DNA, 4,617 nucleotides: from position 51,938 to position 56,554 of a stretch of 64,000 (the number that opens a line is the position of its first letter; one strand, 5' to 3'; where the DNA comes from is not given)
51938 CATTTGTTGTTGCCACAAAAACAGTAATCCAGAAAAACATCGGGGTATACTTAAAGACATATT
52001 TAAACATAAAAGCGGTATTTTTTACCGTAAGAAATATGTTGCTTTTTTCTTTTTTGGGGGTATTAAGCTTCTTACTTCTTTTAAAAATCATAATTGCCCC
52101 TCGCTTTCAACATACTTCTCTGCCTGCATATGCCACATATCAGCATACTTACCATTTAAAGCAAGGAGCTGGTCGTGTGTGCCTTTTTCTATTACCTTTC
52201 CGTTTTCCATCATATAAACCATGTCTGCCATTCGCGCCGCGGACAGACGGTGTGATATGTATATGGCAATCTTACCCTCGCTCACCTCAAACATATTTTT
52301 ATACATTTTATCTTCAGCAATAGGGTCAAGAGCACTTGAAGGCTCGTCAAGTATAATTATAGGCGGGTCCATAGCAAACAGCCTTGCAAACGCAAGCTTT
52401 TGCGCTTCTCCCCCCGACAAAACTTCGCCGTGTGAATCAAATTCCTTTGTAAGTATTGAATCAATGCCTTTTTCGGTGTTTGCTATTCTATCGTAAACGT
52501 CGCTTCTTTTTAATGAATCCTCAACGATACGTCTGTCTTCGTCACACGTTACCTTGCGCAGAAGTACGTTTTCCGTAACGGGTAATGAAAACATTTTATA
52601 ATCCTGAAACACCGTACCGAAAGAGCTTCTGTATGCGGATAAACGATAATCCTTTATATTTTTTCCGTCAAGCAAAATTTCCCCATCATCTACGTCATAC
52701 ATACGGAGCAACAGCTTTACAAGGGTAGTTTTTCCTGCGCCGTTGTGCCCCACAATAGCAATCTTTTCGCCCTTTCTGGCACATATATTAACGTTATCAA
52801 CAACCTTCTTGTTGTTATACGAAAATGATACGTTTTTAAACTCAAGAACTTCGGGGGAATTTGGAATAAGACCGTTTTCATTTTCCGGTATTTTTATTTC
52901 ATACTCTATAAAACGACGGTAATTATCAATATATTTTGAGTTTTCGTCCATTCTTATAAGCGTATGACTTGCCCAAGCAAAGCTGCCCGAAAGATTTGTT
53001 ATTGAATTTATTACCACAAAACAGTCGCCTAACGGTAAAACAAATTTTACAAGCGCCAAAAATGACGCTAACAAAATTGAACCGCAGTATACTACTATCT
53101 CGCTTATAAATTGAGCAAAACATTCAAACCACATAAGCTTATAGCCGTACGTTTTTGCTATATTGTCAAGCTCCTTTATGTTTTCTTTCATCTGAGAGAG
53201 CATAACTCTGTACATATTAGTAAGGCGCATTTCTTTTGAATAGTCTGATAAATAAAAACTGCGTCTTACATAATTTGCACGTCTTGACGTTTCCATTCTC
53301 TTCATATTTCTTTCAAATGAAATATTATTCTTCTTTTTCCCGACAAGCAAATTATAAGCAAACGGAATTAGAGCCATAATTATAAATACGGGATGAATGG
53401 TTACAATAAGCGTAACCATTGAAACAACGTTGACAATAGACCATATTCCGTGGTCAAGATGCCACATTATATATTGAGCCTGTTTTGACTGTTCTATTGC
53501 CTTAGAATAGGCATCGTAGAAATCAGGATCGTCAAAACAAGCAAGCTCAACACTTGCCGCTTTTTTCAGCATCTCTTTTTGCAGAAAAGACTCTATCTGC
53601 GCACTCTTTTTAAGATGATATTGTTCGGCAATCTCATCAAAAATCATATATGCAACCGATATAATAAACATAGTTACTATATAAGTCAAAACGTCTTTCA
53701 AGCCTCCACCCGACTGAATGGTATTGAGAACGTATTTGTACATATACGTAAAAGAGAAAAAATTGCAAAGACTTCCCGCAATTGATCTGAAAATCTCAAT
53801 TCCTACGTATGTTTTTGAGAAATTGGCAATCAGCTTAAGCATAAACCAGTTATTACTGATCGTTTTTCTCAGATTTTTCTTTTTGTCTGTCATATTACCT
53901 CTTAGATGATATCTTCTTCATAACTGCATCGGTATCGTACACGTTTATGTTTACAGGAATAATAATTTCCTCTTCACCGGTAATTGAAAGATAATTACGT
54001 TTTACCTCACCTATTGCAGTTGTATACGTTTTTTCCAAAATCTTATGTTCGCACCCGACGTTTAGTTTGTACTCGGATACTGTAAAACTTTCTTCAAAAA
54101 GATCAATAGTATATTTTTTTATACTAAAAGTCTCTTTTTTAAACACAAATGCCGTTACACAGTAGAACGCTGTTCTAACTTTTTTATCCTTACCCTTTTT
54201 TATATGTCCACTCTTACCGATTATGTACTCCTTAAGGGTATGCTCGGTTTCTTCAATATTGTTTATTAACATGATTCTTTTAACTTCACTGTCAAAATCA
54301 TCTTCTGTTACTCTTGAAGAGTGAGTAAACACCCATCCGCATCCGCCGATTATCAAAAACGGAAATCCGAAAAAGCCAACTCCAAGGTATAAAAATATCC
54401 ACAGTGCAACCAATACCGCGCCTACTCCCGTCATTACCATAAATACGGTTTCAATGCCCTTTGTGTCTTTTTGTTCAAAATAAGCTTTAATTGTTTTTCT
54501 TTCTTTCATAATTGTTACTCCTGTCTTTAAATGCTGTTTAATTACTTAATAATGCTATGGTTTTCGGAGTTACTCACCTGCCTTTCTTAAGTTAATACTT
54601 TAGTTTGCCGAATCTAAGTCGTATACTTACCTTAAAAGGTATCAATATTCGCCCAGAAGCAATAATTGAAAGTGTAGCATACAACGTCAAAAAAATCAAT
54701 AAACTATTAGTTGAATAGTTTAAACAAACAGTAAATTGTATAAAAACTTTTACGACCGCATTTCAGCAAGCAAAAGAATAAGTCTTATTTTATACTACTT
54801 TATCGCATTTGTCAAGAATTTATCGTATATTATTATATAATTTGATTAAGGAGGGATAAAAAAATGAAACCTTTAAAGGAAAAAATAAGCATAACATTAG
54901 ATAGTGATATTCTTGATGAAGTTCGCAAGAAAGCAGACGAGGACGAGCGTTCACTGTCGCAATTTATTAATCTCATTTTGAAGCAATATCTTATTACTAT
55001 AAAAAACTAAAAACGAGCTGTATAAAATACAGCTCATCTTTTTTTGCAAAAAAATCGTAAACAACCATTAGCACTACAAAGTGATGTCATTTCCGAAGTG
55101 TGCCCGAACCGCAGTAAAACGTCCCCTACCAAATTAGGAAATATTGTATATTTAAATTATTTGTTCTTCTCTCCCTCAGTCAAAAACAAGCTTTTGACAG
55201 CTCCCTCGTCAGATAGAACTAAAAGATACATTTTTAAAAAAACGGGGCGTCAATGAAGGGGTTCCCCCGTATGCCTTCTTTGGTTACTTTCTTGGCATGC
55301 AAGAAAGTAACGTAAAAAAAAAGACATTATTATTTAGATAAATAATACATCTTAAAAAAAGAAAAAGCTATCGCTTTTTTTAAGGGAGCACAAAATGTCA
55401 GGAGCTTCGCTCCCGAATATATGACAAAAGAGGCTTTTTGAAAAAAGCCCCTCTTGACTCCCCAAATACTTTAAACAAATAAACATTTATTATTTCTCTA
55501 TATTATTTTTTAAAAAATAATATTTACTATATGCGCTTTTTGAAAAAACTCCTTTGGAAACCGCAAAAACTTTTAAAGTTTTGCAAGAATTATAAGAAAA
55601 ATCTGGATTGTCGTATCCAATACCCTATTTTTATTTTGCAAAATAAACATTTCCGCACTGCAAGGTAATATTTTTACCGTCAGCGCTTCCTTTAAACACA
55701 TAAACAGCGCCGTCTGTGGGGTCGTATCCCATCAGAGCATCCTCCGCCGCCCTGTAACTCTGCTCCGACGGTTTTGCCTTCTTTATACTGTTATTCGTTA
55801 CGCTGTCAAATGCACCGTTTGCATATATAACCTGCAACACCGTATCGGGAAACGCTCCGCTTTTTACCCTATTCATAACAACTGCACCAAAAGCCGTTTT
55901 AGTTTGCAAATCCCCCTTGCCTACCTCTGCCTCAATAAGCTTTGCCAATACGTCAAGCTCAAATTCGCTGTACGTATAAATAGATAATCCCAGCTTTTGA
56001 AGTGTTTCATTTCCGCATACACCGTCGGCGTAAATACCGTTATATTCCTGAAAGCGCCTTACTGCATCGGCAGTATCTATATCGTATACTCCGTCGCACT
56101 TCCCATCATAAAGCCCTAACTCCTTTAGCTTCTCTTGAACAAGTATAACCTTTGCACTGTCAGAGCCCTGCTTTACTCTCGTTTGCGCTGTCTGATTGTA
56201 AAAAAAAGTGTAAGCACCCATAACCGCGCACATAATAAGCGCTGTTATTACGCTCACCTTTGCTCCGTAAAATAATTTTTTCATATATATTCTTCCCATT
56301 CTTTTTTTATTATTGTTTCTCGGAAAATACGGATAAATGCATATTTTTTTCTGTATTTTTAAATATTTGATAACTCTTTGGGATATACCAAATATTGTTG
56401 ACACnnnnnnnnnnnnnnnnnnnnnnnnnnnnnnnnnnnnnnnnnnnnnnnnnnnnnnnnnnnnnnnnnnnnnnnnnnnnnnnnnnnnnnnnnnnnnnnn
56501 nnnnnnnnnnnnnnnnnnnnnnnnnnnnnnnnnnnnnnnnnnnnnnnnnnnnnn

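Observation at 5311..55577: Modular, hairpin-dense intergenic repeat family at seven loci (about 6 percent of the window)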

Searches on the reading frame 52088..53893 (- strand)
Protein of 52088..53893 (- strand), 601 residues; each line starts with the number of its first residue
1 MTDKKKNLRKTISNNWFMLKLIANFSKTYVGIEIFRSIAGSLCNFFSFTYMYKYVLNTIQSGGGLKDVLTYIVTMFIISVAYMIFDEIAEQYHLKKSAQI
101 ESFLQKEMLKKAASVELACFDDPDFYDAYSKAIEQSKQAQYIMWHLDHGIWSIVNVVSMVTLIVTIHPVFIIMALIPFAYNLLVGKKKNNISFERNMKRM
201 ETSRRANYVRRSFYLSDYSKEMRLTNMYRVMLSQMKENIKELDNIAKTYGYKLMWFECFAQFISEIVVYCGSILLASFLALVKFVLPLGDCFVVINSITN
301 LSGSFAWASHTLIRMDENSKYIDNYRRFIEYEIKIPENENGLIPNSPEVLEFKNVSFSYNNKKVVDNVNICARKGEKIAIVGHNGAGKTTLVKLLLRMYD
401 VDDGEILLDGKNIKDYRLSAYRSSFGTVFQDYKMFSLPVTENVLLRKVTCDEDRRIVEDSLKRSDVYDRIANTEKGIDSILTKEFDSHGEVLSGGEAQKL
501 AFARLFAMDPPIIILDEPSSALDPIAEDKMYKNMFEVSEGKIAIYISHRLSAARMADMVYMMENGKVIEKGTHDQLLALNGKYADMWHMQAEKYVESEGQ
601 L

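Call 59: search_protein_families(library=pfam, proteins=[window:52088-53893:-], max_evalue=0.0001)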
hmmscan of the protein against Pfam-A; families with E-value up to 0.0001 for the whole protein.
window:52088-53893:- (601 aa): 3 families
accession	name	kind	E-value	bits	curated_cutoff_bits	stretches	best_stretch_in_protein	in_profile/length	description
PF00005.33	ABC_tran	-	4.9e-30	105.3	25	1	366-519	2-136/137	ABC transporter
PF02463.25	SMC_N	-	1.6e-06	28.1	40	0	377-563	26-212/220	RecF/RecN/SMC N terminal domain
PF13304.12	AAA_21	-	1.2e-05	25.9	27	0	379-404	3-26/304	AAA domain, putative AbiEii toxin, Type IV TA system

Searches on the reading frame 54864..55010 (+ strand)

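Call 59: search_protein_families(library=pfam, proteins=[window:54864-55010:+], max_evalue=0.0001)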
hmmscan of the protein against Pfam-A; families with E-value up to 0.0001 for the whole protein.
window:54864-55010:+ (48 aa): 2 families
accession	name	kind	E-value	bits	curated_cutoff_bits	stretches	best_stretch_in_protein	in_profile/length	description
PF07878.17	RHH_5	-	5.3e-07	29.7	26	1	8-43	4-39/43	CopG-like RHH_1 or ribbon-helix-helix domain, RHH_5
PF01402.27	RHH_1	-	1.4e-05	25.3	20.5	1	8-43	2-37/39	Ribbon-helix-helix protein, copG family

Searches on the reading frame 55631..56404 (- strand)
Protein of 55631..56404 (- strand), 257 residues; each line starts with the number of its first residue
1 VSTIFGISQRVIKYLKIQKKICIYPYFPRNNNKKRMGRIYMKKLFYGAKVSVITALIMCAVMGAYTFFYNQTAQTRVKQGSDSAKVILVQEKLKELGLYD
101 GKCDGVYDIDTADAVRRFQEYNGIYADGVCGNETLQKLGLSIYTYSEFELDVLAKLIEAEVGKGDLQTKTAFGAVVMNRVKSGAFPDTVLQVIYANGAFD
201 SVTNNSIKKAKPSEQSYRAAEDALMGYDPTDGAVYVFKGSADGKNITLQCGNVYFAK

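Call 59: search_protein_families(library=pfam, proteins=[window:55631-56404:-], max_evalue=0.0001)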
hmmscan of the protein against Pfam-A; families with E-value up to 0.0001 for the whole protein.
window:55631-56404:- (257 aa): 2 families
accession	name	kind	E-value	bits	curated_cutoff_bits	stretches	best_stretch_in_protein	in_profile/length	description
PF07486.17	Hydrolase_2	-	1.8e-18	67.4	27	1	167-241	5-78/100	Cell Wall Hydrolase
PF01471.23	PG_binding_1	-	6.7e-16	58.7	23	1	84-138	3-57/57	Putative peptidoglycan binding domain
